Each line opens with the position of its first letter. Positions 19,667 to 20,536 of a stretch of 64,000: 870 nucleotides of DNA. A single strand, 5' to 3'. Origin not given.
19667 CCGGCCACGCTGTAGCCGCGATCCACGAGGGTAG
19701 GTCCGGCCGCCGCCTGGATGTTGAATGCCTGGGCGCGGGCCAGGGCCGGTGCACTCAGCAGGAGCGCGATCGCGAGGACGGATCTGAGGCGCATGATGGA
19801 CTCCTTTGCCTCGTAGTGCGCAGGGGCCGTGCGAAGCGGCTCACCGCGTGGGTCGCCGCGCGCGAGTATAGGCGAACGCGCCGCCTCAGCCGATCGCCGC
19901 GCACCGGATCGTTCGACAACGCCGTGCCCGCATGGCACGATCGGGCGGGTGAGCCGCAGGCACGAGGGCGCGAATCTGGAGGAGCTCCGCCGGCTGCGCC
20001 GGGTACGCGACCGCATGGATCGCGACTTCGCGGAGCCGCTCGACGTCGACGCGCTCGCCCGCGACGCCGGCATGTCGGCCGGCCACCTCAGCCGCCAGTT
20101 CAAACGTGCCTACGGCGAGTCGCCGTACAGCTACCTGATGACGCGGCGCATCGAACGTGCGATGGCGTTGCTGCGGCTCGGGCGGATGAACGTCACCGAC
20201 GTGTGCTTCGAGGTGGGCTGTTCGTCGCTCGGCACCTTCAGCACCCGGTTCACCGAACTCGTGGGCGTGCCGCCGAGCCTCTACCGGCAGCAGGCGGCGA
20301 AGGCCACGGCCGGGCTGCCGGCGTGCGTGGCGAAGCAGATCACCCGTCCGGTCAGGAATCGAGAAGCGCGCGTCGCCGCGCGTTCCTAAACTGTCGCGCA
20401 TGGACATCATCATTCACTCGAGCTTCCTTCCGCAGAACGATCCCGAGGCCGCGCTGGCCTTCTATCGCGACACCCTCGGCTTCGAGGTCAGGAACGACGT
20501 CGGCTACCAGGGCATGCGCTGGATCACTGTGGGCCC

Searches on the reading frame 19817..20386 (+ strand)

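Call 20: search_protein_families(library=pfam, proteins=[window:19817-20386:+], max_evalue=0.001)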
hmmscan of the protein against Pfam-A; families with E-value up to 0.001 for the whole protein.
window:19817-20386:+ (190 aa): 2 families
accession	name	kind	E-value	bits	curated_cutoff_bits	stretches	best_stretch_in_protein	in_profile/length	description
PF12833.13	HTH_18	-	2.6e-22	79.4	33.6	1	80-159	1-80/80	Helix-turn-helix domain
PF00165.29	HTH_AraC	-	2.8e-16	59.7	26.6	2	68-107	2-41/42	Bacterial regulatory helix-turn-helix proteins, AraC family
